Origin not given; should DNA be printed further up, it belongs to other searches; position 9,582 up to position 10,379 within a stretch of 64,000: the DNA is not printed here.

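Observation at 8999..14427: Ten-gene translationally coupled operon with no assigned function: RHH, two G/Y/W micro-proteins, NifX-like, Gly-rich Zn ribbon, two MinD-ferredoxin ATPases, LEA14-like, CDF-NifX fusion, SAM MTase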

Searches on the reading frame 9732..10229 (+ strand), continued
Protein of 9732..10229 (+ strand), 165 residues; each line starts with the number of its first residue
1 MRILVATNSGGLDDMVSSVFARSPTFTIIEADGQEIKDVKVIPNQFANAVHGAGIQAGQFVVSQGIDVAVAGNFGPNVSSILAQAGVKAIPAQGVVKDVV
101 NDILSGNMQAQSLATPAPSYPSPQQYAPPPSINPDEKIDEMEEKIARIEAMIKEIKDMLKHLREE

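Call 53: search_protein_families(library=ncbifam, max_evalue=0.00001, proteins=[L042:3997-4755:+, L028:3329-4207:+, L021:2042-2902:+, L021:3714-4460:+, L021:6525-7034:+])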
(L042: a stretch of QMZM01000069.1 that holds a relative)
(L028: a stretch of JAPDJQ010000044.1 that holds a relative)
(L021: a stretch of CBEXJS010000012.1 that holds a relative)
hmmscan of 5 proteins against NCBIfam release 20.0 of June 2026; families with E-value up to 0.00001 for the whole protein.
L042:3997-4755:+ (252 aa): 17 families
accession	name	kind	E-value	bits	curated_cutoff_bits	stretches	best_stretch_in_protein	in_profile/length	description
TIGR02668.1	moaA_archaeal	equivalog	3.6e-13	49.2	325.25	1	25-197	17-183/303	GTP 3',8-cyclase MoaA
TIGR04317.1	W_rSAM_matur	equivalog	2.2e-12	46.8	380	1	27-198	13-182/349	tungsten cofactor oxidoreductase radical SAM maturase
NF038283.1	viperin_w_prok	equivalog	1.1e-11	44.5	180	1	26-213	10-198/281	viperin family antiviral radical SAM protein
NF001199.0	PRK00164.2-1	equivalog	5.4e-11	42.2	231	1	26-155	20-142/308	GTP 3',8-cyclase MoaA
TIGR02666.1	moaA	equivalog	2.6e-10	39.8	284.05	1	27-191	19-181/336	GTP 3',8-cyclase MoaA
TIGR02495.1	NrdG2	equivalog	2.9e-09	36.5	131.15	1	28-142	26-135/193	anaerobic ribonucleoside-triphosphate reductase activating protein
TIGR04321.1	spiroSPASM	subfamily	5.4e-09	35.3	250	1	27-179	240-397/510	spiro-SPASM protein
NF049973.1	radical_Rv1681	equivalog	6e-09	35.3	380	1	28-123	82-170/326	Rv1681 family radical SAM protein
TIGR03963.1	rSAM_QueE_Clost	equivalog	1.5e-08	34.6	260.1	1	26-119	27-114/219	putative 7-carboxy-7-deazaguanine synthase QueE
TIGR04100.1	rSAM_pair_X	hypoth_equivalog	9.1e-08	31.9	262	1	28-158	18-157/197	TIGR04100 family radical SAM protein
TIGR03972.1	rSAM_TYW1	equivalog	1.1e-07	31.2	317.95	1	46-196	95-244/297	4-demethylwyosine synthase TYW1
TIGR04038.1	tatD_link_rSAM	subfamily_domain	4.2e-07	30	129.7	1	27-157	17-152/192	TatD family nuclease-associated radical SAM protein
TIGR03977.1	rSAM_pair_HxsC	equivalog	4.4e-07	29.1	267.9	1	28-131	35-133/292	His-Xaa-Ser system radical SAM maturase HxsC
NF038332.1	rSAM_rare_HxsC4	exception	1.1e-06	28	500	1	26-119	22-111/335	radical SAM protein HxsC4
TIGR04251.1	SCM_rSAM_ScmF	equivalog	1.4e-06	28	400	1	27-199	13-181/353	SynChlorMet cassette radical SAM/SPASM protein ScmF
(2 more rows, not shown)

L028:3329-4207:+ (292 aa): 2 families
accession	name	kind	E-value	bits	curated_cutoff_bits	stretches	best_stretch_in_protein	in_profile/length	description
NF040824.1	damage_ctl_Phtase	equivalog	6.4e-58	196.4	440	1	6-287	1-280/282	damage-control phosphatase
NF041594.1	dam_ctlPhtase_Archglob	equivalog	6e-57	193.2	500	1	6-290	1-286/287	damage-control phosphatase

L021:2042-2902:+ (287 aa): 2 families
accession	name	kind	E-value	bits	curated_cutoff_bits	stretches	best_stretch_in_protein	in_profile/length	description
NF040824.1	damage_ctl_Phtase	equivalog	1.2e-54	185.7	440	1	4-282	5-280/282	damage-control phosphatase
NF041594.1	dam_ctlPhtase_Archglob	equivalog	5.7e-54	183.5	500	1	5-285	6-286/287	damage-control phosphatase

L021:3714-4460:+ (249 aa): 11 families
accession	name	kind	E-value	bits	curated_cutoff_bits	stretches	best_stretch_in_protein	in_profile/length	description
NF038283.1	viperin_w_prok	equivalog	2.3e-16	59.8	180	1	24-195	10-185/281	viperin family antiviral radical SAM protein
TIGR04038.1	tatD_link_rSAM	subfamily_domain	7.5e-14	51.9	129.7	1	24-186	16-180/192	TatD family nuclease-associated radical SAM protein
TIGR04317.1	W_rSAM_matur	equivalog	6.5e-13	48.5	380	1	24-196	12-182/349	tungsten cofactor oxidoreductase radical SAM maturase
TIGR04100.1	rSAM_pair_X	hypoth_equivalog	2.8e-10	40.1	262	1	25-187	17-186/197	TIGR04100 family radical SAM protein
TIGR02668.1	moaA_archaeal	equivalog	1.1e-08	34.4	325.25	1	20-197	14-185/303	GTP 3',8-cyclase MoaA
TIGR02493.1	PFLA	equivalog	4.8e-08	32.7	231.75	1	16-189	15-184/235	pyruvate formate-lyase-activating protein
TIGR02666.1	moaA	equivalog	2.2e-07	30.2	284.05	1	21-191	15-183/336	GTP 3',8-cyclase MoaA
TIGR02495.1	NrdG2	equivalog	3.2e-07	29.9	131.15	1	25-192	25-184/193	anaerobic ribonucleoside-triphosphate reductase activating protein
NF001199.0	PRK00164.2-1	equivalog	7.6e-06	25.3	231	1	20-189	16-179/308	GTP 3',8-cyclase MoaA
TIGR03972.1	rSAM_TYW1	equivalog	8.4e-06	25.1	317.95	0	67-193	118-243/297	4-demethylwyosine synthase TYW1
TIGR04545.1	rSAM_ahbD_hemeb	equivalog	8.5e-06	25.4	500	0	24-192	8-169/339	heme b synthase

L021:6525-7034:+ (170 aa): 4 families
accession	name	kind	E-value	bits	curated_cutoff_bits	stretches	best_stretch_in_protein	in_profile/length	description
NF012229.1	bla_class_B_core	domain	1.3e-07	31.9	100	1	28-77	25-74/139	metallo-beta-lactamase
NF033105.1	bla_subclass_B3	equivalog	1.7e-07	30.8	240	1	34-74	39-81/257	subclass B3 metallo-beta-lactamase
TIGR02651.1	RNase_Z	equivalog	4.3e-06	26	292.95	1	29-72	29-69/302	ribonuclease Z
NF033185.1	B3_Acin_new2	exception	8.7e-06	25.1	625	0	30-74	63-109/285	putative subclass B3 metallo-beta-lactamase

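Call 56: find_homologous_proteins(query=P0164, max_evalue=0.00001)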
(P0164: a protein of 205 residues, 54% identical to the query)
Query P0164 (205 aa): 835 proteins with E <= 0.00001 among 1585 candidates; the best 120 are listed.
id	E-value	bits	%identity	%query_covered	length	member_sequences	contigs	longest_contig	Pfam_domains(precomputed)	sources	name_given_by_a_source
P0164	3.9e-131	453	100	100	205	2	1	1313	PF17253.8,PF02579.23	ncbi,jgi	-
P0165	7.0e-88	312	70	100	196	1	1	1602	PF17253.8,PF02579.23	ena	-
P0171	2.5e-87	310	71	100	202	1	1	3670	PF17253.8,PF02579.23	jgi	jgi:predicted Fe-Mo cluster-binding NifX family protein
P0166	3.9e-87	309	73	100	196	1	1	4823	PF17253.8,PF02579.23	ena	-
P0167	1.2e-84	301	72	100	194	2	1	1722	PF17253.8,PF02579.23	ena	-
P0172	2.0e-77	278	84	52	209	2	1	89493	PF17253.8,PF02579.23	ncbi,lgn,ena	-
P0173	9.1e-77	276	61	100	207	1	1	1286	PF17253.8,PF02579.23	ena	-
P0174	1.6e-74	268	59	100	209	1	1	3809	PF17253.8,PF02579.23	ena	-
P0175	1.9e-74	268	68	100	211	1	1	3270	PF17253.8,PF02579.23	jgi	jgi:predicted Fe-Mo cluster-binding NifX family protein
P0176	5.8e-74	266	62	100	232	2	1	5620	PF02579.23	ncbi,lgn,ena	-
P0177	3.7e-73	264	74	61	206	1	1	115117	PF17253.8,PF02579.23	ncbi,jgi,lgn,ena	-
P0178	5.3e-72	260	62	100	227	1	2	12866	PF02579.23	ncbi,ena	-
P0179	3.2e-68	248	56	99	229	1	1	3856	PF02579.23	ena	-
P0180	5.1e-66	240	61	100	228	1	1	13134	PF02579.23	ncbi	-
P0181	3.8e-65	238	60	100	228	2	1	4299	PF02579.23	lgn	-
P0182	1.2e-62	229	62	100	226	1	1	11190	PF02579.23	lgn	-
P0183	3.0e-45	173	61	55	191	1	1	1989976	PF02579.23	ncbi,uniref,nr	ncbi:dinitrogenase iron-molybdenum cofactor [Thermococcus sp. 18S1]|uniref:NifB/NifX family molybden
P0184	4.7e-45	172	64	57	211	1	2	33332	PF02579.23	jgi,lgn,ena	-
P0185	1.5e-44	170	56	68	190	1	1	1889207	PF02579.23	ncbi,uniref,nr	ncbi:NifB/NifX family molybdenum-iron cluster-binding protein [Thermococcus aggregans]|uniref:NifB/N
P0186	1.2e-43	167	49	99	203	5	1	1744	PF17253.8,PF02579.23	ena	-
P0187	2.8e-43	166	60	57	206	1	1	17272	PF02579.23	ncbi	-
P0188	9.4e-43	164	39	99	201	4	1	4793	PF17253.8,PF02579.23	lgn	-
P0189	1.7e-42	164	58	66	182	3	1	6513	PF02579.23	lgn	-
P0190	1.7e-42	164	56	55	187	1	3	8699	PF02579.23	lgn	-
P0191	1.7e-42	164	47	99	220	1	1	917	PF17253.8,PF02579.23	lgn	-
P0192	4.8e-42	162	42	99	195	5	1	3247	PF17253.8,PF02579.23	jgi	-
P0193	6.7e-42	162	42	99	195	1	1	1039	PF17253.8,PF02579.23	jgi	-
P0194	7.4e-42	162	52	58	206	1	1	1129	PF17253.8,PF02579.23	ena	-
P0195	7.8e-42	161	56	55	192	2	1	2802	PF02579.23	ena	-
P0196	4.7e-41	159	60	49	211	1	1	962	PF17253.8,PF02579.23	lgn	-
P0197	1.3e-40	157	43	99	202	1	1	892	PF17253.8,PF02579.23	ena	-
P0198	1.7e-40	157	55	49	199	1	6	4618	PF17253.8,PF02579.23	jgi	-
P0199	3.1e-40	156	43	99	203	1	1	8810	PF17253.8,PF02579.23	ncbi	-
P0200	3.4e-40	156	52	77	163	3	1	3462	PF02579.23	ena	-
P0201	4.6e-40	156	56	56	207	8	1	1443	PF02579.23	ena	-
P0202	5.2e-40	155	53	60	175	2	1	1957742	PF02579.23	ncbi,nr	ncbi:NifB/NifX family molybdenum-iron cluster-binding protein [Thermococcus paralvinellae]|nr:NifB/N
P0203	1.2e-39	154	58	48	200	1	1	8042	PF17253.8,PF02579.23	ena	-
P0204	1.3e-39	154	39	99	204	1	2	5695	PF17253.8,PF02579.23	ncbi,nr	ncbi:MAG: DUF5320 family protein [Candidatus Thermoplasmatota archaeon]|nr:DUF5320 family protein [C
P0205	1.4e-39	154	54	60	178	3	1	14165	PF02579.23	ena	-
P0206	1.7e-39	154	53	50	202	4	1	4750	PF17253.8,PF02579.23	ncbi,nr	ncbi:TPA: dinitrogenase iron-molybdenum cofactor [Candidatus Bipolaricaulota bacterium]|nr:dinitroge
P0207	1.9e-39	154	40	99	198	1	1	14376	PF17253.8,PF02579.23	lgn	-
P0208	3.7e-39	153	54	64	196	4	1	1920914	PF02579.23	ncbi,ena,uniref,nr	ncbi:iron-molybdenum cofactor-binding protein [Thermococcus guaymasensis DSM 11113]|uniref:Iron-moly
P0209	8.0e-39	152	43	50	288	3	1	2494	PF02579.23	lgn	-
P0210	1.1e-38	151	56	51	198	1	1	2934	PF17253.8,PF02579.23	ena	-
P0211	1.3e-38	151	46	99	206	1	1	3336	PF17253.8,PF02579.23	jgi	jgi:predicted Fe-Mo cluster-binding NifX family protein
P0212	1.4e-38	151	43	98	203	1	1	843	PF02579.23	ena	-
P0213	1.5e-38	151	50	65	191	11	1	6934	PF02579.23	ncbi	-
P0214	2.2e-38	150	57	53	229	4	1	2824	PF17253.8,PF02579.23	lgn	-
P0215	3.2e-38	150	48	61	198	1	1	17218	PF17253.8,PF02579.23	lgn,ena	-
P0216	7.8e-38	148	41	99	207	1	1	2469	PF17253.8,PF02579.23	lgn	-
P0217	2.0e-37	147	52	66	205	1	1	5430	PF02579.23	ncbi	-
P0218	3.3e-37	146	63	54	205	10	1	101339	PF02579.23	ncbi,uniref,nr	ncbi:NifB/NifX family molybdenum-iron cluster-binding protein [Thermococcus sp. 21S7]|uniref:NifB/Ni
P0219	3.4e-37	146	52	57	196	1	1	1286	PF17253.8,PF02579.23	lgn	-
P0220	3.6e-37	146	56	61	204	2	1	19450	PF02579.23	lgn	-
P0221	4.0e-37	146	43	99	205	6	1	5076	PF02579.23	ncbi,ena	-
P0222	4.1e-37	146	51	63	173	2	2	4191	PF02579.23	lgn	-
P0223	4.3e-37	146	56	48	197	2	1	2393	PF17253.8,PF02579.23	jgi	-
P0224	6.1e-37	145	41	99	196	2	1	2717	PF17253.8,PF02579.23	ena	-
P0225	9.4e-37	145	53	64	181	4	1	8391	PF02579.23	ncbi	-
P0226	9.6e-37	145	38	99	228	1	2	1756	PF17253.8,PF02579.23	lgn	-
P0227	2.2e-36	144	59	57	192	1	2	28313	PF02579.23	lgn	-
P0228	3.2e-36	143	50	57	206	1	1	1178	PF17253.8,PF02579.23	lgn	-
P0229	5.5e-36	142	62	52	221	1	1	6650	PF02579.23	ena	-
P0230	1.3e-35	141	52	49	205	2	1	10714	PF17253.8,PF02579.23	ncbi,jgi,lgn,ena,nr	ncbi:MAG TPA: dinitrogenase iron-molybdenum cofactor [Candidatus Acetothermia bacterium]|nr:dinitrog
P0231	1.5e-35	141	58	58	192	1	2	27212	PF17253.8,PF02579.23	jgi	-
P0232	1.7e-35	141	54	49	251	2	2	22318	PF02579.23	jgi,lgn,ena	-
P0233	2.2e-35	140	59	53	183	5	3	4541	PF17253.8,PF02579.23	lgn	-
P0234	2.2e-35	140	60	54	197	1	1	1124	PF02579.23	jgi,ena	-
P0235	3.4e-35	140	61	54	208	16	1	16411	PF02579.23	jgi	jgi:predicted Fe-Mo cluster-binding NifX family protein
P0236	4.7e-35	139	58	54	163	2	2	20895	PF02579.23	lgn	-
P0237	4.9e-35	139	43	99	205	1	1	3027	PF17253.8,PF02579.23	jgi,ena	-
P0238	5.9e-35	139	56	55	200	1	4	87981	PF02579.23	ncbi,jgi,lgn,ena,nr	ncbi:MAG TPA: dinitrogenase iron-molybdenum cofactor [Thermococcus sp.]|nr:dinitrogenase iron-molybd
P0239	7.7e-35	139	55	60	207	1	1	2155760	PF02579.23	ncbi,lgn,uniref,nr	ncbi:NifB/NifX family molybdenum-iron cluster-binding protein [Thermococcus henrietii]|uniref:NifB/N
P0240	1.1e-34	138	47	62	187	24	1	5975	PF17253.8,PF02579.23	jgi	-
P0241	1.1e-34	138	42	99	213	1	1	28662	PF17253.8,PF02579.23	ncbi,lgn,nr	ncbi:MAG: NifB/NifX family molybdenum-iron cluster-binding protein [Candidatus Altiarchaeota archaeo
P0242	1.7e-34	137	50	57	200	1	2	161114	PF17253.8,PF02579.23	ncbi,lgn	-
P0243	2.0e-34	137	51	55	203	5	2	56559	PF17253.8,PF02579.23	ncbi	-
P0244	2.5e-34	137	56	51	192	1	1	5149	PF17253.8,PF02579.23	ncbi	-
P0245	2.7e-34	137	37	100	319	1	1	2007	PF17253.8,PF02579.23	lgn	-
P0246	3.5e-34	136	57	59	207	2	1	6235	PF02579.23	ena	-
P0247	3.9e-34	136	57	50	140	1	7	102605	PF02579.23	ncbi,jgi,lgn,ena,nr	ncbi:MAG: dinitrogenase iron-molybdenum cofactor [Candidatus Altiarchaeales archaeon]|nr:MAG: dinitr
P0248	4.0e-34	136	61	55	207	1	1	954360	PF02579.23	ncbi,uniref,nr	ncbi:NifB/NifX family molybdenum-iron cluster-binding protein [Thermococcus sp. MV11]|uniref:NifB/Ni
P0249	4.1e-34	136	53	66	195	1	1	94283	PF02579.23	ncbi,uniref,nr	ncbi:dinitrogenase iron-molybdenum cofactor [Thermococcus sp. CX2]|uniref:NifB/NifX family molybdenu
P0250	4.2e-34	136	59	54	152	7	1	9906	PF02579.23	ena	-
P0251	4.9e-34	136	58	55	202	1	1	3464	PF02579.23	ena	-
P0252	5.2e-34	136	61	55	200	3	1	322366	PF02579.23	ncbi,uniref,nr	ncbi:NifB/NifX family molybdenum-iron cluster-binding protein [Thermococcus alcaliphilus]|uniref:Nif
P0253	5.8e-34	136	49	56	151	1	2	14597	PF02579.23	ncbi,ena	-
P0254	6.3e-34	136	60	55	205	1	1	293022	PF02579.23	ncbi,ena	-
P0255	7.4e-34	135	60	54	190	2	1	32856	PF02579.23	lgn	-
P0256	9.2e-34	135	52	60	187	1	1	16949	PF02579.23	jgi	jgi:predicted Fe-Mo cluster-binding NifX family protein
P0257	1.1e-33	135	48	59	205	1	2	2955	PF02579.23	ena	-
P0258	1.5e-33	134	55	64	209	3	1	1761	PF02579.23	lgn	-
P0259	1.6e-33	134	38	99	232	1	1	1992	PF17253.8,PF02579.23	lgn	-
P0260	1.9e-33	134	54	49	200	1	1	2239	PF02579.23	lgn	-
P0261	2.1e-33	134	43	97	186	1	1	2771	PF17253.8,PF02579.23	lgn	-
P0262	2.2e-33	134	53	61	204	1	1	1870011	PF02579.23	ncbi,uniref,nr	ncbi:NifB/NifX family molybdenum-iron cluster-binding protein [Thermococcus sp. 21S9]|uniref:NifB/Ni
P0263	3.2e-33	133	50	53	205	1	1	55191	PF17253.8,PF02579.23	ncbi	ncbi:MAG: NifB/NifX family molybdenum-iron cluster-binding protein [Candidatus Bipolaricaulaceae bac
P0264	3.3e-33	133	49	54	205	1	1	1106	PF17253.8,PF02579.23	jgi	jgi:predicted Fe-Mo cluster-binding NifX family protein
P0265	3.5e-33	133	57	61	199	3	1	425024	PF02579.23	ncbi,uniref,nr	ncbi:dinitrogenase iron-molybdenum cofactor [Thermococcus sp. MV5]|uniref:NifB/NifX family molybdenu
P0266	3.5e-33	133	59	55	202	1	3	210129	PF02579.23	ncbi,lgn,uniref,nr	ncbi:NifB/NifX family molybdenum-iron cluster-binding protein [Palaeococcus ferrophilus]|uniref:NifB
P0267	3.6e-33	133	48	57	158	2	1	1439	PF02579.23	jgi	-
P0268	3.6e-33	133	53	64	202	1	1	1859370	PF02579.23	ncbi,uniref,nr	ncbi:hypothetical protein PAP_06520 [Palaeococcus pacificus DY20341]|uniref:Dinitrogenase iron-molyb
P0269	4.6e-33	133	54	51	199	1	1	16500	PF17253.8,PF02579.23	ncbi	-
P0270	5.1e-33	133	58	54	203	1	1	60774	PF02579.23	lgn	-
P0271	6.3e-33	132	54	48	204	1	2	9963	PF17253.8,PF02579.23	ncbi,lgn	-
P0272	7.1e-33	132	60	55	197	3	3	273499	PF02579.23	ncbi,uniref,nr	ncbi:dinitrogenase iron-molybdenum cofactor [Thermococcus sp. GR7]|uniref:NifB/NifX family molybdenu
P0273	8.4e-33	132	57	64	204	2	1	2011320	PF02579.23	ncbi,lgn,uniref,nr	ncbi:iron-molybdenum cofactor-binding protein [Thermococcus sp. 4557]|uniref:NifB/NifX family molybd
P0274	8.8e-33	132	58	50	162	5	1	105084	PF02579.23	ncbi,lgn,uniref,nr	ncbi:NifB/NifX family molybdenum-iron cluster-binding protein [Thermococcus stetteri]|uniref:NifB/Ni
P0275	9.6e-33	132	54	54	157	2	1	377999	PF02579.23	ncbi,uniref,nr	ncbi:NifB/NifX family molybdenum-iron cluster-binding protein [Thermococcus sp. JdF3]|uniref:NifB/Ni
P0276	9.9e-33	132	55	52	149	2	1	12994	PF02579.23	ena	-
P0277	1.0e-32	132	60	54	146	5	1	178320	PF02579.23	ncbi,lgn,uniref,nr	ncbi:NifB/NifX family molybdenum-iron cluster-binding protein [Thermococcus sp.]|uniref:NifB/NifX fa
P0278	1.0e-32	132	58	55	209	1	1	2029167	PF02579.23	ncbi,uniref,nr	ncbi:dinitrogenase iron-molybdenum cofactor [Thermococcus siculi]|uniref:Dinitrogenase iron-molybden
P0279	1.1e-32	132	55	52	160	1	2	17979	PF02579.23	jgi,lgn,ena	-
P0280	1.8e-32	131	59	55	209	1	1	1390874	PF02579.23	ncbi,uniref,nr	ncbi:dinitrogenase iron-molybdenum cofactor [Thermococcus sp. M36]|uniref:NifB/NifX family molybdenu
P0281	1.8e-32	131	38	98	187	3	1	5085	PF17253.8,PF02579.23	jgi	-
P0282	2.2e-32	131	57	55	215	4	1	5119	PF02579.23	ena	-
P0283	2.5e-32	130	49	77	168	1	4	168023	PF02579.23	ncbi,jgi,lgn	jgi:predicted Fe-Mo cluster-binding NifX family protein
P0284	2.6e-32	130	59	55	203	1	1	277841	PF02579.23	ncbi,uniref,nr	ncbi:NifB/NifX family molybdenum-iron cluster-binding protein [Thermococcus sp. ES12]|uniref:NifB/Ni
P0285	3.3e-32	130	56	52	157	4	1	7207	PF02579.23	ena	-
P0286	3.3e-32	130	56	62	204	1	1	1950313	PF02579.23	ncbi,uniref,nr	ncbi:putative dinitrogenase iron-molybdenum cofactor biosynthesis protein 2 [Thermococcus cleftensis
